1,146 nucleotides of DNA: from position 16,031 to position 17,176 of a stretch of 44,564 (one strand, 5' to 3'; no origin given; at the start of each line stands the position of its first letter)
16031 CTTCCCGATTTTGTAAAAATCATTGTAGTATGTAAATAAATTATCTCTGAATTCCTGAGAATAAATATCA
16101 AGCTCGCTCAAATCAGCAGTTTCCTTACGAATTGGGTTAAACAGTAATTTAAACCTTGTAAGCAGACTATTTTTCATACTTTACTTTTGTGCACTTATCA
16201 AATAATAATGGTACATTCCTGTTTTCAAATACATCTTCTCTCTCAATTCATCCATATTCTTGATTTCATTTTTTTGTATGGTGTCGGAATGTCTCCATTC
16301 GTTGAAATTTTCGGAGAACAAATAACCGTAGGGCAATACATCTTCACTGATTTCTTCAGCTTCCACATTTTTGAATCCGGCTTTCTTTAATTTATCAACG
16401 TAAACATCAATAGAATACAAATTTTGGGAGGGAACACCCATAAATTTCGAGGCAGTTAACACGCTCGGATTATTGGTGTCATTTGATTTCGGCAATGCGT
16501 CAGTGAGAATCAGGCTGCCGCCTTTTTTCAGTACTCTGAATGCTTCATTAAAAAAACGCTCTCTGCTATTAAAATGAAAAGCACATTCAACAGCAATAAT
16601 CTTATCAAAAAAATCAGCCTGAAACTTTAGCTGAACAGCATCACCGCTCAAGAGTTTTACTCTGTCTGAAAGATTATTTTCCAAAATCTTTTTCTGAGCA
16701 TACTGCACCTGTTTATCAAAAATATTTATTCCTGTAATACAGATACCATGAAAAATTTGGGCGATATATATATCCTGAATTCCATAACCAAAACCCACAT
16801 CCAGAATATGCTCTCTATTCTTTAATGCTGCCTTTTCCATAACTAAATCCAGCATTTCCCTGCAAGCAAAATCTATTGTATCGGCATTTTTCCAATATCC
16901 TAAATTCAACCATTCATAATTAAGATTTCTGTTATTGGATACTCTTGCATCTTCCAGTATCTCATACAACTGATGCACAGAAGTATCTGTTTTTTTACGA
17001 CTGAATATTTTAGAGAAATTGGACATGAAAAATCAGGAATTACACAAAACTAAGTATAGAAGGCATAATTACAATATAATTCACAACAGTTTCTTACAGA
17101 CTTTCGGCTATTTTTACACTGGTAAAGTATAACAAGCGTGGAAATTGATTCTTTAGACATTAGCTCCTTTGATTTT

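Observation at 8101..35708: Hybrid accessory locus: Wzm/Wzt glycan-export genes combined with a terpenoid-type oxidative tailoring block and HTTM/LMF membrane proteins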

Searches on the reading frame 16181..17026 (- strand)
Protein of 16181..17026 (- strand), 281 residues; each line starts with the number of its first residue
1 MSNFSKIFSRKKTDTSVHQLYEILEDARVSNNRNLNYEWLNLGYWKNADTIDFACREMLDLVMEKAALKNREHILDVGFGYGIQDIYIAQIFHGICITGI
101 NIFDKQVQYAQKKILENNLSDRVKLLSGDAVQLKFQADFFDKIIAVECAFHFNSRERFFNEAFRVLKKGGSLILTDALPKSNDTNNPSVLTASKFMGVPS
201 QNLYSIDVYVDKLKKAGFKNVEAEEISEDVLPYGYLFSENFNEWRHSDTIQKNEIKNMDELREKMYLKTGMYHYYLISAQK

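Call 3: search_protein_families(library=pfam, proteins=[window:16181-17026:-], max_evalue=0.01)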
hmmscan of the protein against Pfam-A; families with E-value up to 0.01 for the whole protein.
window:16181-17026:- (281 aa): 13 families
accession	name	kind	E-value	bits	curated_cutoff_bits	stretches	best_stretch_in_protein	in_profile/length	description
PF08241.18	Methyltransf_11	-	8.8e-18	65.2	21.2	1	75-174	1-95/95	Methyltransferase domain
PF02353.26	CMAS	-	1e-17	64.8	27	1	44-276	35-256/273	Mycolic acid cyclopropane synthetase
PF13649.12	Methyltransf_25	-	1.3e-15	58.3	27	1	74-170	1-97/97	Methyltransferase domain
PF13847.12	Methyltransf_31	-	9.1e-12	45.3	27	1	69-178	2-113/145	Methyltransferase domain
PF01209.24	Ubie_methyltran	-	8.8e-09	35.5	20.1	1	60-174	37-151/233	ubiE/COQ5 methyltransferase family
PF05175.20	MTS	-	9.1e-08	32.4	23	1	49-174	14-138/170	Methyltransferase small domain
PF13489.12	Methyltransf_23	-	1.5e-07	31.8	27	1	56-222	7-163/164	Methyltransferase domain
PF08242.18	Methyltransf_12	-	5.3e-06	27.5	30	1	75-172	1-98/98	Methyltransferase domain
PF01135.25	PCMT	-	7.2e-06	26.4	20.3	1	57-173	60-170/210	Protein-L-isoaspartate(D-aspartate) O-methyltransferase (PCMT)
PF02390.23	Methyltransf_4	-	0.00019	21.4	24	1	72-133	3-63/173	Putative methyltransferase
PF02475.24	TRM5-TYW2_MTfase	-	0.0003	21.2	28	1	68-170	34-131/164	TRM5/TYW2 methyltransferase domain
PF06325.19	PrmA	-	0.00097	19.1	22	1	67-174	158-258/296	Ribosomal protein L11 methyltransferase (PrmA)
PF20922.3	Anamorsin_N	-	0.0067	16.6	27.1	0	137-196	49-108/163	Anamorsin, N-terminal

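Call 7: search_protein_families(library=ncbifam, proteins=[window:16181-17026:-], max_evalue=0.01)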
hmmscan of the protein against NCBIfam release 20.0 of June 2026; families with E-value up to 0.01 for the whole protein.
window:16181-17026:- (281 aa): 51 families (the best 25 are shown)
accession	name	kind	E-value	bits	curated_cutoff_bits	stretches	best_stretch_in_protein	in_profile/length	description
NF008686.0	PRK11705.1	equivalog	1.3e-17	63.9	400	1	42-279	139-354/383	cyclopropane fatty acyl phospholipid synthase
NF041675.1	sarc_dimgly_tmase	equivalog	1.1e-15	58.3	550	1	40-235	34-226/278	sarcosine/dimethylglycine N-methyltransferase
NF045825.1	FAmtase_mtf2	equivalog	1.3e-14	54.1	400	1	72-203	60-186/248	fatty-acid O-methyltransferase Mtf2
NF040703.1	cyclopro_CfaB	exception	5.8e-14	51.7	650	1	43-227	131-318/393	C17 cyclopropane fatty acid synthase CfaB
NF045667.1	MTase_DVU1556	equivalog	9.5e-14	51.3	155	1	61-227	13-169/213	DVU_1556 family methyltransferase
NF045823.1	PthPhpthDimycoMt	equivalog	3.7e-13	49.3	300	1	56-181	53-173/256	phthiotriol/phenolphthiotriol dimycocerosates methyltransferase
NF053839.1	CPFASynBruc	equivalog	4.3e-13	49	600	1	64-260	168-352/410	cyclopropane fatty acid synthase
NF041536.1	ArsM_DUF2284_UU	exception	2.1e-12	46.1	575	1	68-223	74-227/459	arsenite methyltransferase/DUF2284 domain selenoprotein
NF045882.1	PLipidMtase_Leg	equivalog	1.5e-11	44.5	390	1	58-175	31-144/207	phospholipid N-methyltransferase PmtA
TIGR01934.1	MenG_MenH_UbiE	subfamily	1.5e-11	44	158.35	1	62-182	31-149/223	ubiquinone/menaquinone biosynthesis methyltransferase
NF043040.1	corrin_prot_MT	hypoth_equivalog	4.1e-11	42.7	180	1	63-178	35-151/216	corrinoid protein-associated methyltransferase CpaM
NF040539.1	AST_met_ArsM_2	exception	4.8e-11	43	240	1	63-281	49-262/262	putative arsinothricin biosynthesis methyltransferase ArsM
TIGR02072.1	BioC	equivalog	7.4e-11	42.3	184.95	1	46-182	11-140/244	malonyl-ACP O-methyltransferase BioC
NF041537.1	ArsM_AhpD_UU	exception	9.4e-11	41.1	510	1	68-223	74-227/345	arsenite methyltransferase/AhpD domain selenoprotein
NF008823.0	PRK11873.1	subfamily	1.7e-10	40.9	263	1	64-234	71-239/272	arsenite methyltransferase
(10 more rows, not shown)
